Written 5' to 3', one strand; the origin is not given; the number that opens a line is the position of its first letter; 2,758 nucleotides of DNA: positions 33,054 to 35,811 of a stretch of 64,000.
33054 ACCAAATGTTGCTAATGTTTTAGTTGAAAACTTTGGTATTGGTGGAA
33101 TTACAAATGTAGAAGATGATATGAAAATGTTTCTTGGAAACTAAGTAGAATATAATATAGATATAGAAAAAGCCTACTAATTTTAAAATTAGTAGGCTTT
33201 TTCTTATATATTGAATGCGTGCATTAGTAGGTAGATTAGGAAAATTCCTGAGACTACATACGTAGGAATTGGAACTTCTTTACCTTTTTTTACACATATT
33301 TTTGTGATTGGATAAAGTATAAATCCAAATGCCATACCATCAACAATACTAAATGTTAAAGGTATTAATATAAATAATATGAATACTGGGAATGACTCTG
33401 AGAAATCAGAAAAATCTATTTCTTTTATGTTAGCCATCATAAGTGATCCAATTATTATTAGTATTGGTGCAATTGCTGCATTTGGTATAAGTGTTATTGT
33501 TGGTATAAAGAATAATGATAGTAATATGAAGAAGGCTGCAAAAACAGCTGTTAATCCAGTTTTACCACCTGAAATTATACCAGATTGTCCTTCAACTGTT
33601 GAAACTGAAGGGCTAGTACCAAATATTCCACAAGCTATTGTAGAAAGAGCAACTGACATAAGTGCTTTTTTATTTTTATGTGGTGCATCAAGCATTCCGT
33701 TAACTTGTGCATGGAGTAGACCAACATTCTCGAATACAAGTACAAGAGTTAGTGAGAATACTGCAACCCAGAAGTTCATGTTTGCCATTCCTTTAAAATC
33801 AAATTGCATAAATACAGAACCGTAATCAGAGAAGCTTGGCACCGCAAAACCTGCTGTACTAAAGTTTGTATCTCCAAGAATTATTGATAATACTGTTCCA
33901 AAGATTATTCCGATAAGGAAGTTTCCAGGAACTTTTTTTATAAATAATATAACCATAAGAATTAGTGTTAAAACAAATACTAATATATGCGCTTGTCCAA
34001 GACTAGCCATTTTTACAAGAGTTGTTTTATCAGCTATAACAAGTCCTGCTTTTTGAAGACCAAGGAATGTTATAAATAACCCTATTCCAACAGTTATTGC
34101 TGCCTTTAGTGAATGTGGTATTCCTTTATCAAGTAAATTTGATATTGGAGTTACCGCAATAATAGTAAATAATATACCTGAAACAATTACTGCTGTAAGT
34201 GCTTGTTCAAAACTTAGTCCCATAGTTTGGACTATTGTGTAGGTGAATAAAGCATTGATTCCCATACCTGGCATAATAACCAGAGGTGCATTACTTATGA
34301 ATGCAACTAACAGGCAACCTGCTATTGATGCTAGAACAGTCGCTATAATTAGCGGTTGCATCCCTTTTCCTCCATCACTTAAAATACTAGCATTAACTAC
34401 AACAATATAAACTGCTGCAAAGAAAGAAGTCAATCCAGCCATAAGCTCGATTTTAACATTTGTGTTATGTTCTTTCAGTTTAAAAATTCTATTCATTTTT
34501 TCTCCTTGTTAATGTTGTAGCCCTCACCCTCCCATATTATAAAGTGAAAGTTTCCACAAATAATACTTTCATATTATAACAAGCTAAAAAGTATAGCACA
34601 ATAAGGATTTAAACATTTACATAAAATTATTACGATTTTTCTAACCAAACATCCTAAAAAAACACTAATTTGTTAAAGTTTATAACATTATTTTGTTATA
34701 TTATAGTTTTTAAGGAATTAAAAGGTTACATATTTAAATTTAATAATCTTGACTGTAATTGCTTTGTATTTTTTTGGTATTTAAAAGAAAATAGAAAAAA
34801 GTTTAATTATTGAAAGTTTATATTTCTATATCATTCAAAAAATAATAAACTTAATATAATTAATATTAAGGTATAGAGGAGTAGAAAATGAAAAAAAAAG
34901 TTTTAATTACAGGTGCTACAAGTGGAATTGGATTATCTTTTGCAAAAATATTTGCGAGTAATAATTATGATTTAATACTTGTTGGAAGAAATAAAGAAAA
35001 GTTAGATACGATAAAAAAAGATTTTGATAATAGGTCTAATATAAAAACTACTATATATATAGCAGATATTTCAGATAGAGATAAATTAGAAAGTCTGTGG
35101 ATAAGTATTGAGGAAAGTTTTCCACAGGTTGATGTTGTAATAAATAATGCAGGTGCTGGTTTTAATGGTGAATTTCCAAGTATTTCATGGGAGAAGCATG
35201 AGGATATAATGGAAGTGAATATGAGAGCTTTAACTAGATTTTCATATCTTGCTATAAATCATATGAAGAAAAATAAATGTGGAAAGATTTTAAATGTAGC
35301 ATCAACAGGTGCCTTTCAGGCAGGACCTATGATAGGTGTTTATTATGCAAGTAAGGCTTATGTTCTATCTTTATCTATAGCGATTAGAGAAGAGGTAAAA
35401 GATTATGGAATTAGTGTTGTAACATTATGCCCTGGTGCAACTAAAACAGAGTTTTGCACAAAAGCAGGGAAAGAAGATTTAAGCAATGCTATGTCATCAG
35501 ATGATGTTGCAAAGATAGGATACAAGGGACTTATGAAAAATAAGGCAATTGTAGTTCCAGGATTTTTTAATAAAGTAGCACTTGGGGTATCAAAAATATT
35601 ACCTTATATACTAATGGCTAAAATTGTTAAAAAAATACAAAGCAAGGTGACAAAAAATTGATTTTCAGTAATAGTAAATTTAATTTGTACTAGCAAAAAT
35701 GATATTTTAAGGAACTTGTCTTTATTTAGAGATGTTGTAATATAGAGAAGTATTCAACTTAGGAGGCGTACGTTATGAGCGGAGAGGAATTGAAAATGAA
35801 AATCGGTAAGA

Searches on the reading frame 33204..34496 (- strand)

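Call 8: search_protein_families(library=pfam, proteins=[window:33204-34496:-])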
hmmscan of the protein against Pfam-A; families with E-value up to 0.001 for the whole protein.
window:33204-34496:- (430 aa): 1 family
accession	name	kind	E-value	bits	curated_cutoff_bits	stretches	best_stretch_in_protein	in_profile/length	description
PF00860.26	Xan_ur_permease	-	5.7e-35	121.2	27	1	17-386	3-385/389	Permease family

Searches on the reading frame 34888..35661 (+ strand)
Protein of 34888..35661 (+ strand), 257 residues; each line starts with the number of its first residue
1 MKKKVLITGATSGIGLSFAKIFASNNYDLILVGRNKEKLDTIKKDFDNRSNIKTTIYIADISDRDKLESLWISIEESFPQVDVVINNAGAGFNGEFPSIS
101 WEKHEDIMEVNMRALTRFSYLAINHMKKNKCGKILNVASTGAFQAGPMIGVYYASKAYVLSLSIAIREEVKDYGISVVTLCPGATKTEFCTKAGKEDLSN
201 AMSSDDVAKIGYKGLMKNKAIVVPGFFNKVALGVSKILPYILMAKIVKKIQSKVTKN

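Call 8: search_protein_families(library=pfam, proteins=[window:34888-35661:+])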
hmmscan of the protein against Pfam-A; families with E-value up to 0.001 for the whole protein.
window:34888-35661:+ (257 aa): 6 families
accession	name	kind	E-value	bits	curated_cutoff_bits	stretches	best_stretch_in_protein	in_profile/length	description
PF00106.31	adh_short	-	4.7e-44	150.6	26.6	1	3-194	1-191/195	short chain dehydrogenase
PF13561.12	adh_short_C2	-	7.9e-30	104.6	27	1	9-202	1-194/236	Enoyl-(Acyl carrier protein) reductase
PF08659.16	KR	-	1.3e-09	38.7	22.6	1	5-158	3-155/180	KR domain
PF01370.27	Epimerase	-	8.3e-06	25.8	20.9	1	5-147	1-123/240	NAD dependent epimerase/dehydratase family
PF13460.12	NAD_binding_10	-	2e-05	25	27.2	1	9-209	1-175/184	NAD(P)H-binding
PF02719.21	Polysacc_synt_2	-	2.8e-05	23.9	20.2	1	5-71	1-73/293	Polysaccharide biosynthesis protein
